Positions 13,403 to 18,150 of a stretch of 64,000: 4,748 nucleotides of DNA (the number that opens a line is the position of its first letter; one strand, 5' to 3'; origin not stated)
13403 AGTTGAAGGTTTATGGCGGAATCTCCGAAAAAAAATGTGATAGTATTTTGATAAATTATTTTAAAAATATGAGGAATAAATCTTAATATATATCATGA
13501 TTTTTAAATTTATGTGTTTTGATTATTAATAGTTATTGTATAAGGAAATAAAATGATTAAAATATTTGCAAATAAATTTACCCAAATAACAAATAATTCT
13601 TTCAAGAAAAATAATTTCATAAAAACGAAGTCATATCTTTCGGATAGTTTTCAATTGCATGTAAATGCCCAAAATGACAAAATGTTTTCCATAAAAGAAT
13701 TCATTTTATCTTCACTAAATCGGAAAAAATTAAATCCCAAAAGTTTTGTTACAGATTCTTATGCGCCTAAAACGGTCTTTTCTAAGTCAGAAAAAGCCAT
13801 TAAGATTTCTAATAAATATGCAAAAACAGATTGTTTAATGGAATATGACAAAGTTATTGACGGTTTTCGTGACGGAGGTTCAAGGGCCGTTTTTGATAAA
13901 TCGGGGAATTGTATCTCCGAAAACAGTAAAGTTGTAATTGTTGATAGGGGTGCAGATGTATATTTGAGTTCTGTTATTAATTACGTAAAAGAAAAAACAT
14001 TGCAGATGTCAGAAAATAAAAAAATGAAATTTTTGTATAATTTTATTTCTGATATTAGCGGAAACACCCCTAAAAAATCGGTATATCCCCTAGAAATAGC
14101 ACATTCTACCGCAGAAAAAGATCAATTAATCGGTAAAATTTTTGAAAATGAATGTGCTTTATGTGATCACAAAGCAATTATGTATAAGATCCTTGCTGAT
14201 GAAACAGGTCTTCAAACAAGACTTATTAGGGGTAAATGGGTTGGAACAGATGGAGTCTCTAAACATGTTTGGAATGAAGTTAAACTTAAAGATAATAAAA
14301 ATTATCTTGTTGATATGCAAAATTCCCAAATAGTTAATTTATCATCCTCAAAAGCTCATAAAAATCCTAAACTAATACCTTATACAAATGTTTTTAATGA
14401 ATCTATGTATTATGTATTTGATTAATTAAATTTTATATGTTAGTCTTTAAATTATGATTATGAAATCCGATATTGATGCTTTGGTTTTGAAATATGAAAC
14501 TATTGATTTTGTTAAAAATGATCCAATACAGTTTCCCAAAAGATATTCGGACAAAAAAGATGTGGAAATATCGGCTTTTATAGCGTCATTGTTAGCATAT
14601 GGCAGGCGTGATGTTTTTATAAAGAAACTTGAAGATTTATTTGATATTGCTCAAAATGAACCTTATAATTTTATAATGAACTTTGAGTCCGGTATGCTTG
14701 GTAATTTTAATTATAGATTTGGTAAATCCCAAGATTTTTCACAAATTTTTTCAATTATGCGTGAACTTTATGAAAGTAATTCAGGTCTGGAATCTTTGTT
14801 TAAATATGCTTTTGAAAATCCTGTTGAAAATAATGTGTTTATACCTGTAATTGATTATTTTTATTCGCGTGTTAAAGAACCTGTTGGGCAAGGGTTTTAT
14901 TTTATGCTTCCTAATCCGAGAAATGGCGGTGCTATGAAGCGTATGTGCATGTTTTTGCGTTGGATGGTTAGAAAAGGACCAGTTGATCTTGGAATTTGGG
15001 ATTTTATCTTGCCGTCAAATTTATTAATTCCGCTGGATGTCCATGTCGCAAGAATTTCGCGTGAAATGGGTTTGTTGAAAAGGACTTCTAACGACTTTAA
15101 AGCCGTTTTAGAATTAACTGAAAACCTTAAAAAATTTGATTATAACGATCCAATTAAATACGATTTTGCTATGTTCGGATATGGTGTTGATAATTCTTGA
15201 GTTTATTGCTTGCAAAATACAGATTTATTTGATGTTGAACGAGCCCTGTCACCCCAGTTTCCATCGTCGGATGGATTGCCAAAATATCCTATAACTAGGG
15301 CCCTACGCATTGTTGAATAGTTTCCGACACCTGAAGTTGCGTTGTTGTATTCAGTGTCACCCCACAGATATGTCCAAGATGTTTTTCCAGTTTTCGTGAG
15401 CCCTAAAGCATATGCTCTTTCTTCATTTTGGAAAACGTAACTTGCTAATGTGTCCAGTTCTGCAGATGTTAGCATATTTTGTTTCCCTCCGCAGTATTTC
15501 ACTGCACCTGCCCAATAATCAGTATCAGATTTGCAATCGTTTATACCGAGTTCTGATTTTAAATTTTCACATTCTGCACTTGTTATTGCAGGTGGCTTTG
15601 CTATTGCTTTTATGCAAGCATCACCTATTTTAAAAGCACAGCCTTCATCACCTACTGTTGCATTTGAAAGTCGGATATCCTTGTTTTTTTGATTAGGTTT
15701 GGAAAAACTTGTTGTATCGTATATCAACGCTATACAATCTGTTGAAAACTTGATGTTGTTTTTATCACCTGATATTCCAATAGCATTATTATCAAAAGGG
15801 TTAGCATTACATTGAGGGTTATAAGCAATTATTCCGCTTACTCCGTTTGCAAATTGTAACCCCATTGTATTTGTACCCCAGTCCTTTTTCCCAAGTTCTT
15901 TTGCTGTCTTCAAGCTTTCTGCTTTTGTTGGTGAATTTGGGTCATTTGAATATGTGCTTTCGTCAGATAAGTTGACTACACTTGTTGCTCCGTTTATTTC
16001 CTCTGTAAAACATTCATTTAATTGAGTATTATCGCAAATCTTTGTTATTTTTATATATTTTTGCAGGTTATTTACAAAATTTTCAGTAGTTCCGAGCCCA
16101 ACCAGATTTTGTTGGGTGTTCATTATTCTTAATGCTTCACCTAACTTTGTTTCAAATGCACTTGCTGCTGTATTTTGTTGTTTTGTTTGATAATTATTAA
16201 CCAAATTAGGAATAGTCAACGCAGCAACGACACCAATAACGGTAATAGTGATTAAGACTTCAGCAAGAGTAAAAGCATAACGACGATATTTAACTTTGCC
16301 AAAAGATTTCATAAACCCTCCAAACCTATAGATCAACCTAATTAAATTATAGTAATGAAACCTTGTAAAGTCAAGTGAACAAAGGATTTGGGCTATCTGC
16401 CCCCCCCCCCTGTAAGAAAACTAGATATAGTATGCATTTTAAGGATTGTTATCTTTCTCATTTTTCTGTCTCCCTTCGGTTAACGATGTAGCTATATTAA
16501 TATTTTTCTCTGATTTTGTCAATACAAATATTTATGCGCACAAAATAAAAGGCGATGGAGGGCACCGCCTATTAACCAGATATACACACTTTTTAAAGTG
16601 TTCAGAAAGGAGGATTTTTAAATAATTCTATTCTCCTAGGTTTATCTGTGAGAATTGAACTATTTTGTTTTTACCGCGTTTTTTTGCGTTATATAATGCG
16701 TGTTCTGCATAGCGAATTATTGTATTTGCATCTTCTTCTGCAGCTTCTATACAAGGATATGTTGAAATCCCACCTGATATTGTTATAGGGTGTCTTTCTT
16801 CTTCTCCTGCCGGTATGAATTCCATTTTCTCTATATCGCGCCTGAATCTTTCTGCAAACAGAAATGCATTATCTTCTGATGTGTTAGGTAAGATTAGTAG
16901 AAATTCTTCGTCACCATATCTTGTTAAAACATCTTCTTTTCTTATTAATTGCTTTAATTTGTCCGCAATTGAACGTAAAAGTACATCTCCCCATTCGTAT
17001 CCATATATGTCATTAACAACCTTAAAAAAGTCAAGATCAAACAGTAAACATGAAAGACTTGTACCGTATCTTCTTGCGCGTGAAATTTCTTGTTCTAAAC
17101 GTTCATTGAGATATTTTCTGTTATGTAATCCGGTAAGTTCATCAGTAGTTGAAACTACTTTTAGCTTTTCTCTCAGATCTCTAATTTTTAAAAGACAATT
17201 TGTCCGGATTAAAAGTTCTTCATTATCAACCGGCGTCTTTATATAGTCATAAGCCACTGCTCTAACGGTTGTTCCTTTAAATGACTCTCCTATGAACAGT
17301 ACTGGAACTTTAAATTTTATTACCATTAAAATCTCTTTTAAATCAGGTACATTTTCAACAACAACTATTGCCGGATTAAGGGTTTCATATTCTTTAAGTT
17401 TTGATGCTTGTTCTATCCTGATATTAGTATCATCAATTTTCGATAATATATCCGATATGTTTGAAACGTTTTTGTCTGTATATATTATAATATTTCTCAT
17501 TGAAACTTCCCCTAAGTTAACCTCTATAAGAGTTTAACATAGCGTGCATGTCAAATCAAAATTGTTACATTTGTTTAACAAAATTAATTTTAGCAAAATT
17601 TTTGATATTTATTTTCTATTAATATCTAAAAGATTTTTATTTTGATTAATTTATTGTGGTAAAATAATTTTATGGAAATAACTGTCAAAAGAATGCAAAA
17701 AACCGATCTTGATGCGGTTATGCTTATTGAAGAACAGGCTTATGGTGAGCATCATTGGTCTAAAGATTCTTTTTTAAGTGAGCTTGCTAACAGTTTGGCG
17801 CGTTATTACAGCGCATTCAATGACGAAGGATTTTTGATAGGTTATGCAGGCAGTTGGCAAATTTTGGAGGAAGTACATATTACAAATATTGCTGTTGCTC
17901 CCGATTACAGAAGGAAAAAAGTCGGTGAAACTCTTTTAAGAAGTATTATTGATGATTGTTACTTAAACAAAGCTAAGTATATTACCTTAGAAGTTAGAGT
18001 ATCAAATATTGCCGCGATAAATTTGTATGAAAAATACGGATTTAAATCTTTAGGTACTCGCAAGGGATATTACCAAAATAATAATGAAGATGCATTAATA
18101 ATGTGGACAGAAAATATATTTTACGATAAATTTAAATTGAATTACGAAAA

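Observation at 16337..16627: G11/C11 tract inside a leader ORF upstream of the pilin-like gene: candidate slipped-strand phase switch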

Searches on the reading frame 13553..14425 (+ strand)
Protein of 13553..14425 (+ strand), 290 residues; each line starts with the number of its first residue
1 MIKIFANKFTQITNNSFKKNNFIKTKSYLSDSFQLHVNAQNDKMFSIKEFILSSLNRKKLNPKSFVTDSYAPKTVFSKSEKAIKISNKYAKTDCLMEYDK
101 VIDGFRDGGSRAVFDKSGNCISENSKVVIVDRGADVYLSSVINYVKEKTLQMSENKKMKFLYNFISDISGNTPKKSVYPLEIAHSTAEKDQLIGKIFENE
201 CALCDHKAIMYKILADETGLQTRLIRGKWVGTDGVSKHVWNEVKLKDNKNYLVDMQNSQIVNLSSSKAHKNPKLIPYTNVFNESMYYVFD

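Call 10: search_protein_families(library=pfam, proteins=[window:13553-14425:+], max_evalue=0.01)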
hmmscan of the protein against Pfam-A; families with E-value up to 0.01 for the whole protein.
window:13553-14425:+ (290 aa): 2 families
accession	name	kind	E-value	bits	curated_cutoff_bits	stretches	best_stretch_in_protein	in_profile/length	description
PF14381.12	EDR1_CTR1_ARMC3_pept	-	4.2e-16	59.8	27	1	122-256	58-196/203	EDR1/CTR1/ARMC3, peptidase-like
PF01841.26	Transglut_core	-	1.4e-06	28.9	23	1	185-254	35-107/108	Transglutaminase-like superfamily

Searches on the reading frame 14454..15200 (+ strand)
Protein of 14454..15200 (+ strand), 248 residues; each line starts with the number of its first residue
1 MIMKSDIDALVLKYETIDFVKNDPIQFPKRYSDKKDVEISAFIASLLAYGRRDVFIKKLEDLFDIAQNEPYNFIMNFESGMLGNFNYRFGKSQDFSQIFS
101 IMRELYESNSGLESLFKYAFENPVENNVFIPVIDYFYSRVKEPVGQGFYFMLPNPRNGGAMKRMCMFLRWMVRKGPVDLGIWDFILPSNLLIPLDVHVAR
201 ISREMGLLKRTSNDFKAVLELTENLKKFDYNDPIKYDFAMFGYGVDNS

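Call 10: search_protein_families(library=pfam, proteins=[window:14454-15200:+], max_evalue=0.01)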
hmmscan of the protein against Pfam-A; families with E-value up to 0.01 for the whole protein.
window:14454-15200:+ (248 aa): 1 family
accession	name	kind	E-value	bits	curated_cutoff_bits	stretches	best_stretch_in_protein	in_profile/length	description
PF09674.15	DUF2400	-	5.6e-75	252.7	25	1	23-245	1-224/225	Protein of unknown function (DUF2400)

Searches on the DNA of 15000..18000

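Call 4: search_rna_families(source=window, start=15000, end=18000, threshold=evalue, max_evalue=1)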
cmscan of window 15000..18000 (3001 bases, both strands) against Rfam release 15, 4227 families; matches with E-value up to 1: 0.
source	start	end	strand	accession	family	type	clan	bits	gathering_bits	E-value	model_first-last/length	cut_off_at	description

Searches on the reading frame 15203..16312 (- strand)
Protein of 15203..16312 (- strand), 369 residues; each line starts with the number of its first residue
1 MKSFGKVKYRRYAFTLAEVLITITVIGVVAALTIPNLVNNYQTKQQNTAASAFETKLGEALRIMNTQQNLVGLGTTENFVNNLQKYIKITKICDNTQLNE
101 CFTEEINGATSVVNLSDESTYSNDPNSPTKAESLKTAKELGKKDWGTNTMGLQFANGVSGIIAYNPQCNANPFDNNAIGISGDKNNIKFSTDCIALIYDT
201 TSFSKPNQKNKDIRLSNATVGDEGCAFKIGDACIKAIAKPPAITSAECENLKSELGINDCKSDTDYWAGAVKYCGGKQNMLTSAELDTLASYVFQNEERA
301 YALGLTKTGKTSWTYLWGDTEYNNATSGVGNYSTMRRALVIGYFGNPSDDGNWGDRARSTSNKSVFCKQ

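Call 10: search_protein_families(library=pfam, proteins=[window:15203-16312:-], max_evalue=0.01)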
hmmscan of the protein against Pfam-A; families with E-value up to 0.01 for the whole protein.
window:15203-16312:- (369 aa): 1 family
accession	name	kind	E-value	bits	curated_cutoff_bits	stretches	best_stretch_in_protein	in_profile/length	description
PF07963.17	N_methyl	-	9.9e-05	22.2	21.2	1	10-32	3-25/27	Prokaryotic N-terminal methylation motif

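Call 13: find_related_loci(query=window:15203-16312:-, collection=genome_contigs, flank=1200)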
Query window:15203-16312:- (369 aa) in genome_contigs; peptide patterns used: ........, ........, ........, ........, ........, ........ (x = any residue, [..] = any of these).
31 stretches matched a pattern; 2 encode a relative of the query (tblastn E <= 1e-3); 2 distinct loci.
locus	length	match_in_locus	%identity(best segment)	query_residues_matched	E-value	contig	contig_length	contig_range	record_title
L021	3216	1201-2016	38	9-297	1e-53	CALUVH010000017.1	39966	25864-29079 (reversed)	MAG: Candidatus Gastranaerophilales bacterium isolate BRZ_CB__bin69 genome assembly, contig: BRZ_CB__NODE_1306_length_39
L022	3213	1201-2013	37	10-297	5e-52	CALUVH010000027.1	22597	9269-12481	MAG: Candidatus Gastranaerophilales bacterium isolate BRZ_CB__bin69 genome assembly, contig: BRZ_CB__NODE_2713_length_22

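Call 18: find_encoding_contigs(protein=window:15203-16312:-, flank=1500, max_places=10)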
Protein window:15203-16312:- (369 aa): 2 contigs read that carry it; 2 places shown.
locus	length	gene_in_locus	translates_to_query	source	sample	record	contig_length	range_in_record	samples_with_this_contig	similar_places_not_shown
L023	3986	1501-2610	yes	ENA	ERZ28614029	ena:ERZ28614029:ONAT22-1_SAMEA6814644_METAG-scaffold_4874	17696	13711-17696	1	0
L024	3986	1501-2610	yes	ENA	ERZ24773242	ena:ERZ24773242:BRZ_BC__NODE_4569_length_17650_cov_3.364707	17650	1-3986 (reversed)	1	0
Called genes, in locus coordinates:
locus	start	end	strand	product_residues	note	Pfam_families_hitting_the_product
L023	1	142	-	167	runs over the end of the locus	PF13302:Acetyltransf_3 (weak), PF13420:Acetyltransf_4 (weak), PF13527:Acetyltransf_9 (faint), PF00583:Acetyltransf_1, PF13673:Acetyltransf_10, PF13508:Acetyltransf_7, PF08445:FR47 (faint)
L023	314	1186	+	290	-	PF00990:GGDEF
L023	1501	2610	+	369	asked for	-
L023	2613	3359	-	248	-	PF09674:DUF2400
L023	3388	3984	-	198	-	?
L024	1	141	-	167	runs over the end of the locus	PF13302:Acetyltransf_3 (weak), PF13420:Acetyltransf_4 (weak), PF13527:Acetyltransf_9 (faint), PF00583:Acetyltransf_1, PF13673:Acetyltransf_10, PF13508:Acetyltransf_7, PF08445:FR47 (faint)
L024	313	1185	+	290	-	PF00990:GGDEF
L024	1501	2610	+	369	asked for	-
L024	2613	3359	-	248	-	PF09674:DUF2400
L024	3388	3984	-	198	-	?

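Call 45: find_homologous_proteins(query=window:15203-16312:-, max_evalue=1e-10)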
Query window:15203-16312:- (369 aa): 2343 proteins with E <= 1e-10 among 7914 candidates; the best 120 are listed.
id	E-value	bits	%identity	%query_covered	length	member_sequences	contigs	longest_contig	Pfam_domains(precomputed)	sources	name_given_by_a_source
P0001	5.6e-243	823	99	100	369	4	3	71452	-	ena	-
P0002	2.9e-132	459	59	98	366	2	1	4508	PF07963.18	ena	-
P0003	1.7e-122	427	56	98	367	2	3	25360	PF07963.18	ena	-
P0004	4.8e-121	422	54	98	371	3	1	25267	PF07963.18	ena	-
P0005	1.6e-117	411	53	97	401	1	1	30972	-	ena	-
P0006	2.8e-112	393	50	99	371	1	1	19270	PF07963.18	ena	-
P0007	2.5e-111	390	52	98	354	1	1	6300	PF07963.18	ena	-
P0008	1.3e-107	378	57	78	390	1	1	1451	-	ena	-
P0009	5.0e-106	373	51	91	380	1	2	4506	-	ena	-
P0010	1.0e-105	372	53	89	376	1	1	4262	PF07963.18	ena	-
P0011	2.3e-105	371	53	86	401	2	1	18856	-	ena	-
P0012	1.7e-103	365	56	80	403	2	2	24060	-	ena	-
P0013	1.9e-103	364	57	78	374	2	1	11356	PF07963.18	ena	-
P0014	2.7e-103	364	49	98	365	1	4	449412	PF07963.18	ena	-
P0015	1.2e-101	358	55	79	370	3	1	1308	PF07963.18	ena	-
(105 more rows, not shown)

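Call 59: predict_structure(alignment_id=A1)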
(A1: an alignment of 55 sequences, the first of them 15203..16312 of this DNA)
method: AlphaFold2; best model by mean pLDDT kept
length: 369 residues; sequences in the alignment: 55
mean_pLDDT: 81.2   pTM: 0.65
mean pLDDT of the five models: 81.2, 80.3, 79.1, 78.1, 75.5
residues with pLDDT >= 90: 126; 70-90: 160; 50-70: 69; < 50: 14
segments of 3 or more residues with pLDDT < 50: 338-345, 350-352
pLDDT, mean of each block of 10 residues (from residue 1): 51 66 73 69 83 93 92 94 96 95 79 82 74 89 90 94 91 84 85 92 70 77 76 88 95 93 90 95 88 83 78 80 62 54 47 65 89
secondary structure, 60 per line:
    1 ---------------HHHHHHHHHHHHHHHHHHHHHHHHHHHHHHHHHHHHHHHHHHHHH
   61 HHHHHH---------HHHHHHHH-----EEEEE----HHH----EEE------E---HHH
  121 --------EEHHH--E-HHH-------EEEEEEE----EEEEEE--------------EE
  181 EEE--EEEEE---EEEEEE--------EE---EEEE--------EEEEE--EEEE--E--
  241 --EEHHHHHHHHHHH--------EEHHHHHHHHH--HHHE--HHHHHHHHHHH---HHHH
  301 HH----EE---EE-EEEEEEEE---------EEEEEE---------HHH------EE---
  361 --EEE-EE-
elements in order: H16-66 H76-83 E89-93 E105-107 E148-154 E159-164 E179-183 E186-190 E194-199 E213-216 E225-229 E232-235 H245-255 H266-274 H283-293 H297-302 E315-322 E332-337 E363-365

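Call 63: fold_search(model_id=the predicted structure, library=pdb)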
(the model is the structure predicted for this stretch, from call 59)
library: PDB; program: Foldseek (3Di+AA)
matches with E <= 10: 81; with E <= 0.001: 0
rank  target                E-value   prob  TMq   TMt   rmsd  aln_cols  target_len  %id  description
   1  5c8b                  1.3e+00  0.14  0.10  0.08   6.3        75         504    7  Structural insights into the redesign of a sucrose phosphorylase by induced loop repositioning (released 2016-01-20)
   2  5kvp_MODEL_1_A        1.9e+00  0.03  0.06  0.12   8.3        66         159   11  Solution structure of the catalytic domain of zoocin A (released 2016-10-26)
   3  6r2h_A                2.0e+00  0.04  0.05  0.09   8.1        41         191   17  Crystal structure of Apo PinO from Porphyromonas gingivitis (released 2020-01-15)
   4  5j1l_C                3.1e+00  0.01  0.06  0.11   9.6        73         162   12  Crystal structure of Csd1-Csd2 dimer I (released 2016-10-19)
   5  5j1l_A                3.5e+00  0.01  0.06  0.10  12.3        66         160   14  Crystal structure of Csd1-Csd2 dimer I (released 2016-10-19)
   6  3spw_A                3.5e+00  0.00  0.06  0.06  23.5       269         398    8  Structure of Osh4p/Kes1p in complex with phosphatidylinositol 4-phosphate (released 2011-11-23)
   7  8qmp                  3.7e+00  0.02  0.08  0.04   6.8        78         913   15  Structure of the E2 Beryllium Fluoride Complex of the Autoinhibited Calcium ATPase ACA8 (released 2024-10-02)
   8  6r2h_B                3.9e+00  0.04  0.05  0.10   6.6        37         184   19  Crystal structure of Apo PinO from Porphyromonas gingivitis (released 2020-01-15)
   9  5ukg_A                3.9e+00  0.01  0.09  0.09  18.8       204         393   11  Crystal Structure of the genetically encoded calcium indicator K-GECO (released 2018-02-07)
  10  8dl1_C                4.6e+00  0.02  0.07  0.04   8.2        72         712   17  BoGH13ASus-E523Q from Bacteroides ovatus bound to maltoheptaose (released 2023-05-24)
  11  4ojz_B                4.9e+00  0.04  0.08  0.05   6.8        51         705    6  Crystal Structure of Alg17c Mutant Y258A Complexed with Alginate Trisaccharide (released 2014-01-29)
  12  5j1k                  4.9e+00  0.01  0.06  0.10  11.0        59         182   19  Crystal structure of Csd2-Csd2 dimer (released 2016-10-19)
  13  5du3_A                4.9e+00  0.01  0.06  0.06  11.7        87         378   13  Active form of human C1-inhibitor (released 2016-08-31)
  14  9irq_A                5.5e+00  0.02  0.07  0.04   7.7        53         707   17  Alginate lyase (Microbulbifer sp. ALW1) (released 2025-01-22)
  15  3f3f_F                5.5e+00  0.01  0.07  0.08  13.5        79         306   10  Crystal structure of the nucleoporin pair Nup85-Seh1, space group P21 (released 2009-04-07)
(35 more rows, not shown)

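Call 79: search_protein_families(library=pfam, proteins=[window:15203-16312:-], max_evalue=10)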
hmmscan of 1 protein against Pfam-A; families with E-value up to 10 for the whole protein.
window:15203-16312:- (369 aa): 2 families
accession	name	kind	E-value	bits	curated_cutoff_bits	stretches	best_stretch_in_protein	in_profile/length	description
PF07963.17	N_methyl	-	9.9e-05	22.2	21.2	1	10-32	3-25/27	Prokaryotic N-terminal methylation motif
PF23122.1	C2_ITFG1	-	0.055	14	27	1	47-85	21-59/100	ITFG1, C2 domain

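Call 80: search_protein_families(library=ncbifam, proteins=[window:15203-16312:-], max_evalue=1)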
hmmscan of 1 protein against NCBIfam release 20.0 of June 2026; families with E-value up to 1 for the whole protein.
window:15203-16312:- (369 aa): 10 families
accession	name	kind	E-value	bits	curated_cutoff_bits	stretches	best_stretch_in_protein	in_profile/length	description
TIGR01710.1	typeII_sec_gspG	equivalog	8e-06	25.9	88.85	1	14-66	3-54/134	type II secretion system major pseudopilin GspG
NF040999.1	pilin_ComGC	equivalog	1.8e-05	24.9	75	1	13-50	3-40/84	competence type IV pilus major pilin ComGC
NF041775.1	typeIV_PilA_Myxo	equivalog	0.0001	22.4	400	1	9-49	8-48/214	type IV pilin protein PilA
TIGR02532.1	IV_pilin_GFxxxE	domain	0.00029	20.6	16.3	1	13-33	3-23/24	prepilin-type N-terminal cleavage/methylation domain-containing protein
TIGR02596.1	TIGR02596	subfamily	0.0011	19.1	70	1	14-69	1-56/196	Verru_Chthon cassette protein D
NF041013.1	T4P_ComGE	equivalog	0.0011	19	49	1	13-69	5-61/83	competence type IV pilus minor pilin ComGE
NF040982.1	ComGD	equivalog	0.0017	18.8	70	1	13-60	3-50/139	competence type IV pilus minor pilin ComGD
NF007862.0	PRK10574.1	equivalog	0.043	13.9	138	1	12-42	5-34/145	prepilin peptidase-dependent pilin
TIGR02599.1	TIGR02599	subfamily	0.051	12.8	256.5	1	13-52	1-39/361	Verru_Chthon cassette protein C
TIGR01708.2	typeII_sec_gspH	equivalog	0.077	13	80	1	14-73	4-63/169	type II secretion system minor pseudopilin GspH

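Call 81: search_solved_structures(query=A1, max_evalue=1)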
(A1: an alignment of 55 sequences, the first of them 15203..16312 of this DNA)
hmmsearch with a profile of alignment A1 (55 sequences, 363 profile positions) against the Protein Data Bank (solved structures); distinct sequences matched with E-value up to 1: 19.
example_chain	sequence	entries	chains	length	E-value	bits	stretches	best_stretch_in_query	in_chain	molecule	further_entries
7tgg_A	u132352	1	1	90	2.2e-10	43.2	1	7-64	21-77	Geopilin domain 1 protein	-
9egp_A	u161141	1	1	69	7.9e-10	41.3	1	10-53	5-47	Geopilin domain 1 protein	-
2m7g_A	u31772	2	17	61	2.3e-08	36.5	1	16-64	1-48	Geopilin domain 1 protein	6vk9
9laa_A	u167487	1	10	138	5.6e-05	25.4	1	7-38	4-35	Type IV pilin protein PilA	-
8tj2_C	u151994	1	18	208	5.7e-05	25.3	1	16-55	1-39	Type IV major pilin protein PilA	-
1oqw_A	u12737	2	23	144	0.00027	23.1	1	16-52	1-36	Fimbrial protein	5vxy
8tum_e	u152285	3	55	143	0.00048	22.3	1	16-52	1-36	Type IV major pilin protein PilA | Pilin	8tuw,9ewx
6xxd_A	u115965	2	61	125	0.0019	20.3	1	16-55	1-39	PilA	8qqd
3sok_A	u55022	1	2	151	0.0032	19.6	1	16-47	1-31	Fimbrial protein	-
8tob_GA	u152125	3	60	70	0.0073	18.4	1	17-47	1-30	Fimbrial protein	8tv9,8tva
5wda_A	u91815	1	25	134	0.01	18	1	16-44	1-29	General secretion pathway protein G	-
8p3b_A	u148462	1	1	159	0.012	17.7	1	16-47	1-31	Fimbrial protein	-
2hi2_A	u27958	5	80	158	0.013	17.6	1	16-47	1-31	Fimbrial protein | PilA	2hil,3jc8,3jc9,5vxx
1ay2_A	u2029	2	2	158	0.013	17.6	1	16-47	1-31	TYPE 4 PILIN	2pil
5kua_A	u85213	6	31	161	0.021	16.9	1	16-47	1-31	pilin | Neisseria meningitidis PilE variant SB-GATDH | Neisseria meningitidis PilE, SB-DATDH variant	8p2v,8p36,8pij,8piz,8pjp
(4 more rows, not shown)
